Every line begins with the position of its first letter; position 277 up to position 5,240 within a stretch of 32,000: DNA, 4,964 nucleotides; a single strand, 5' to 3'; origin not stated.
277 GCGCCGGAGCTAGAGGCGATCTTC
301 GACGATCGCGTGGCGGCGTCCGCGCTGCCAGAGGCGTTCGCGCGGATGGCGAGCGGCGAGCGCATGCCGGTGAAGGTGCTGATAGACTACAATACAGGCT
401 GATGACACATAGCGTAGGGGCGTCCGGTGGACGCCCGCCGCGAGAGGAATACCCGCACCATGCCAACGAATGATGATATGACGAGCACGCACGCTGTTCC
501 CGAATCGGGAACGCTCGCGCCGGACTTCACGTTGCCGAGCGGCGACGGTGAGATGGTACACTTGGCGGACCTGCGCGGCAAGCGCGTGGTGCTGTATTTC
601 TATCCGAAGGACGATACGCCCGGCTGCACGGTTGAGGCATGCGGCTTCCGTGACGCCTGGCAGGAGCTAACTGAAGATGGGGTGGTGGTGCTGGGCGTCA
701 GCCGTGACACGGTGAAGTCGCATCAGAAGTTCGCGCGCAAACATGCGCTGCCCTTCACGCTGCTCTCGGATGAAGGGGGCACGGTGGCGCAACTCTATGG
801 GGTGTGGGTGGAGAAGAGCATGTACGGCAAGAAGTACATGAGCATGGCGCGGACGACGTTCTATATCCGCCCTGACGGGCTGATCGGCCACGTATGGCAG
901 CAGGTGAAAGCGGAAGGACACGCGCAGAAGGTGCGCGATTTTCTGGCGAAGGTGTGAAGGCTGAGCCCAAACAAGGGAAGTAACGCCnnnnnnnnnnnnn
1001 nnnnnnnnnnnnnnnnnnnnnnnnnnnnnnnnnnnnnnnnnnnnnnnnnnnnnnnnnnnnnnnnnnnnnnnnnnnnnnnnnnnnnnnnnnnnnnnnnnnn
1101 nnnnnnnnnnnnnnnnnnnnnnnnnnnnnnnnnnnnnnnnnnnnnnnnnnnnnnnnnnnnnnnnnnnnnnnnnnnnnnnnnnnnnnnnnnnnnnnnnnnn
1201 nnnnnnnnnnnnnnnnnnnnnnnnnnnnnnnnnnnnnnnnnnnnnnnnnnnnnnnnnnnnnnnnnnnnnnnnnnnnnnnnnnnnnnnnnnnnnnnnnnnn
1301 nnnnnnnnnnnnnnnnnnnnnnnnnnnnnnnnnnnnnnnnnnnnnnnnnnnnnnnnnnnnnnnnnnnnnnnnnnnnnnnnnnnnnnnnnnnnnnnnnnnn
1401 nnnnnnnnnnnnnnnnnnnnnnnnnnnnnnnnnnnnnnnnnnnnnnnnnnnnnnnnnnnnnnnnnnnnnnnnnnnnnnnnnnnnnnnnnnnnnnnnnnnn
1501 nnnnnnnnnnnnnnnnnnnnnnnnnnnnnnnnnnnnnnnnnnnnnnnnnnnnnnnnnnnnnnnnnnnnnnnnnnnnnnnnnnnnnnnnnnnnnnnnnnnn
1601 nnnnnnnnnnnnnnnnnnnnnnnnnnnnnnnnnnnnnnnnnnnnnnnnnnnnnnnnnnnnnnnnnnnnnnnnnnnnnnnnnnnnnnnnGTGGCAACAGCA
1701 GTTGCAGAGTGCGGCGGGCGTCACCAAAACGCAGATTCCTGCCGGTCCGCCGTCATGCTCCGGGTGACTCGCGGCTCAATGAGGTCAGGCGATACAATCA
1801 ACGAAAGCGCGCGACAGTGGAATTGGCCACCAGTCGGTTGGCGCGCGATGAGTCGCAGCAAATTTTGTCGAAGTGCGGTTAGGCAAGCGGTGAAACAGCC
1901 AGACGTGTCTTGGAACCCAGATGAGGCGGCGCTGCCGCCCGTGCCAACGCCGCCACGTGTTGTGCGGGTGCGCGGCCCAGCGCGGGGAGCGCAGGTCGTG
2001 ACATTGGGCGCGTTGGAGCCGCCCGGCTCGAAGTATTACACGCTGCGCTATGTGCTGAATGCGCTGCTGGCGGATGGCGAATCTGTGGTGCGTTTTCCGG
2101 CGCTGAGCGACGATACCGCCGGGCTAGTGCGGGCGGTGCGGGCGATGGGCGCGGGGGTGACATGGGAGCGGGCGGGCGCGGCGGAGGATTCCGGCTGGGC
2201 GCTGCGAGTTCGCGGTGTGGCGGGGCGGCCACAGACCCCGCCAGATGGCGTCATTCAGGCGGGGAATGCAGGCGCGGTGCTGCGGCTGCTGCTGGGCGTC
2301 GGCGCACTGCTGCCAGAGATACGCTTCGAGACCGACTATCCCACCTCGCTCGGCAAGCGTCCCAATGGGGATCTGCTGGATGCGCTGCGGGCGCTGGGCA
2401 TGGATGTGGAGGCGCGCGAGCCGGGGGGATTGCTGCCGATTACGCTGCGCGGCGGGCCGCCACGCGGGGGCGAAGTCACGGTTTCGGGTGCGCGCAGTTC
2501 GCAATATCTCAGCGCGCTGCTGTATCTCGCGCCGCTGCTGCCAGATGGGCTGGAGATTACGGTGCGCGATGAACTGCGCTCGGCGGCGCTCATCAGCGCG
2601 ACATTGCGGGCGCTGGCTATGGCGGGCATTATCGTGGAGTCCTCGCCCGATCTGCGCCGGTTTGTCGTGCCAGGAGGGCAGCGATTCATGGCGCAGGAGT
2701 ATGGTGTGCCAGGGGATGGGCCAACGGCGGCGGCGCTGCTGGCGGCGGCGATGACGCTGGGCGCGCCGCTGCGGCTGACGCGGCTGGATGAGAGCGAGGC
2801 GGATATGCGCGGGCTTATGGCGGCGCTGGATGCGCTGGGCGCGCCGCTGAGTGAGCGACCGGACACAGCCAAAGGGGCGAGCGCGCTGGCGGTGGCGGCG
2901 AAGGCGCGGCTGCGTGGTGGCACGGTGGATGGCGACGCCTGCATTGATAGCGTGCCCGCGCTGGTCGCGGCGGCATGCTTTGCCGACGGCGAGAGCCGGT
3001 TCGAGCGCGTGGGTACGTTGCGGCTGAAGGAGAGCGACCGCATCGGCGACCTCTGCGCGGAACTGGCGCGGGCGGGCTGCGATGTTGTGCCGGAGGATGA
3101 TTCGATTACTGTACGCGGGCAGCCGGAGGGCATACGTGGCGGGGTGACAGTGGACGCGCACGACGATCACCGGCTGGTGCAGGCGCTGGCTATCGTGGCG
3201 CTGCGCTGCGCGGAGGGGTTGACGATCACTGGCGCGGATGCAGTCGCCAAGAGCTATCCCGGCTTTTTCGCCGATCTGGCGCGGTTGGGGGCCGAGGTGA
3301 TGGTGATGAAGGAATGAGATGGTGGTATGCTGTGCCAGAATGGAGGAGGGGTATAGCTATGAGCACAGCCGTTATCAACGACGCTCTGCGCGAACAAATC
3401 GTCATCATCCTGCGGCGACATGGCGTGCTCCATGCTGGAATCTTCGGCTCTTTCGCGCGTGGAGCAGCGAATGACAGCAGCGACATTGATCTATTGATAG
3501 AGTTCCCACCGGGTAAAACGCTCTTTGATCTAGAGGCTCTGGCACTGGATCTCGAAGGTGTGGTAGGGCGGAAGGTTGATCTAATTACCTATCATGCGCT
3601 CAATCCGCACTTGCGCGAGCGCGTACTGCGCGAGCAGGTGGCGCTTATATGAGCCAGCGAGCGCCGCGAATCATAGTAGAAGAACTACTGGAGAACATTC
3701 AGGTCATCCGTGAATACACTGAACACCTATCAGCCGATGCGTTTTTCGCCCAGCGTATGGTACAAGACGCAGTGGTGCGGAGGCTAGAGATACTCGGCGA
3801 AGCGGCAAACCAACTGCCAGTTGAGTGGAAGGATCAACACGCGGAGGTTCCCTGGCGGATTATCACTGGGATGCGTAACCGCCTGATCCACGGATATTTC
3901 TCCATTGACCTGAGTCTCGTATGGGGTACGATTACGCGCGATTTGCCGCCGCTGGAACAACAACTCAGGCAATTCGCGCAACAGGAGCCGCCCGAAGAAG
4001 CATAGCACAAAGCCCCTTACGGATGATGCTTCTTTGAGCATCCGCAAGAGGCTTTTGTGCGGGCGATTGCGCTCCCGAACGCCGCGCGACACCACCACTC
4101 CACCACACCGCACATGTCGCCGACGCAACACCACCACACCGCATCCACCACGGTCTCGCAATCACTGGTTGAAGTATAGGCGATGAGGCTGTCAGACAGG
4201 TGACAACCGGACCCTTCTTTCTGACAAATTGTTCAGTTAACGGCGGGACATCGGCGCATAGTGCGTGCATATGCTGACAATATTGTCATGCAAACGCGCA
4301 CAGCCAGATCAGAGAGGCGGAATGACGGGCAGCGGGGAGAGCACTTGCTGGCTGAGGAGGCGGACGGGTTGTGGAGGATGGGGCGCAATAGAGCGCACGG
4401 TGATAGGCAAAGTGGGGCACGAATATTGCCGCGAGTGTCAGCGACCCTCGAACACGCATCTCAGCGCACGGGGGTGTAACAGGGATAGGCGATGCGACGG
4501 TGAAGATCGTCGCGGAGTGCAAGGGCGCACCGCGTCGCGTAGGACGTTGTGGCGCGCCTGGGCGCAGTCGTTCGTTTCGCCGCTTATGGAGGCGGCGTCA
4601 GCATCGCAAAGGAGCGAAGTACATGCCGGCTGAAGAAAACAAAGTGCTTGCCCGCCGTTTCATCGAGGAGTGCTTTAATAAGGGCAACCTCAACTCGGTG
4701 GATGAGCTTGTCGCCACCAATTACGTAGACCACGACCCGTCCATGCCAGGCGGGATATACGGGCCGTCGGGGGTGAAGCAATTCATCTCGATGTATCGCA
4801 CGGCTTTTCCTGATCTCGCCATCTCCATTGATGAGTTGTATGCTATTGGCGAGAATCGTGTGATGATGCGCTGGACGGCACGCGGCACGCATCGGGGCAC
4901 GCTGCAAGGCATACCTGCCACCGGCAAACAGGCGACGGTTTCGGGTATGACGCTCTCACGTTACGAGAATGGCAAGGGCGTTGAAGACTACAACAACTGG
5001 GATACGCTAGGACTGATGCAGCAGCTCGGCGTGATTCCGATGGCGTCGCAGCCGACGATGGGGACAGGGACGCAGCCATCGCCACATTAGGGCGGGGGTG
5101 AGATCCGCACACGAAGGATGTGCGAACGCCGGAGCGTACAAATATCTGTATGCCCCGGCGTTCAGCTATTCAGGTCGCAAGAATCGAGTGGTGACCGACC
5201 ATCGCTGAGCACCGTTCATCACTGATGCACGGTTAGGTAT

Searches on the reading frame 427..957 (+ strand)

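Call 11: search_protein_families(library=pfam, proteins=[window:427-957:+])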
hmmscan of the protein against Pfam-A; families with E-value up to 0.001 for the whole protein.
window:427-957:+ (176 aa): 2 families
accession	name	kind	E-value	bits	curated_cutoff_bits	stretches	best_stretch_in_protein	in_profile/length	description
PF00578.27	AhpC-TSA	-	8.8e-42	142.4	26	1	28-155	2-123/124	AhpC/TSA family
PF08534.16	Redoxin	-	8e-21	74.8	26.6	1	27-158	2-133/148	Redoxin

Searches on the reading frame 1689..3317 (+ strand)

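Call 11: search_protein_families(library=pfam, proteins=[window:1689-3317:+])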
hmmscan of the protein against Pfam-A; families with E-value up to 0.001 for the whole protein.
window:1689-3317:+ (542 aa): 1 family
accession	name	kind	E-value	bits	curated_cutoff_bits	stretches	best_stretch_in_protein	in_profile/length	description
PF00275.25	EPSP_synthase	-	1.8e-65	221.8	22.8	1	107-530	9-417/417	EPSP synthase (3-phosphoshikimate 1-carboxyvinyltransferase)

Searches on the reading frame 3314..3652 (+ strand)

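Call 11: search_protein_families(library=pfam, proteins=[window:3314-3652:+])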
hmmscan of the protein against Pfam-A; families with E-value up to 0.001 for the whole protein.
window:3314-3652:+ (112 aa): 2 families
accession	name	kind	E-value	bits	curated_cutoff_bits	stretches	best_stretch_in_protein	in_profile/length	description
PF18765.7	Polbeta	-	7.7e-14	52.1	26.9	1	27-111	1-87/93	Polymerase beta, Nucleotidyltransferase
PF01909.29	NTP_transf_2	-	6.6e-13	49.3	21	1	29-107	5-89/93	Nucleotidyltransferase domain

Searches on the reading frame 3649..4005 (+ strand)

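Call 11: search_protein_families(library=pfam, proteins=[window:3649-4005:+])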
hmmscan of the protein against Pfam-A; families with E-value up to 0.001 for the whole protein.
window:3649-4005:+ (118 aa): 1 family
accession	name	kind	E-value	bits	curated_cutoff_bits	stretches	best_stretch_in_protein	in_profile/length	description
PF01934.22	HepT-like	-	6.4e-29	100.5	23.5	1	13-108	1-119/120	Ribonuclease HepT-like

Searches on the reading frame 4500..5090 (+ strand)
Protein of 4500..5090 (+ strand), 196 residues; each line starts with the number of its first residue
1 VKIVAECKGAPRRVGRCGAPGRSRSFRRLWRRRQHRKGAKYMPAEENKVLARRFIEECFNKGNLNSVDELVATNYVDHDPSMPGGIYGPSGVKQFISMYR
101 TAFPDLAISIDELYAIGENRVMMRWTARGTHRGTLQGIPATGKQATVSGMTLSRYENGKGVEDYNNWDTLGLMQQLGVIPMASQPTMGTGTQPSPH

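Call 11: search_protein_families(library=pfam, proteins=[window:4500-5090:+])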
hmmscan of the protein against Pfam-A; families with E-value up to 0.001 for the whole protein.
window:4500-5090:+ (196 aa): 2 families
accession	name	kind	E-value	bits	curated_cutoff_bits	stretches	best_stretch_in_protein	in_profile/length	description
PF07366.18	SnoaL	-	1.3e-34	119.1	28.4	1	50-176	2-126/126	SnoaL-like polyketide cyclase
PF12680.13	SnoaL_2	-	2.1e-18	67.2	27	1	51-161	1-100/102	SnoaL-like domain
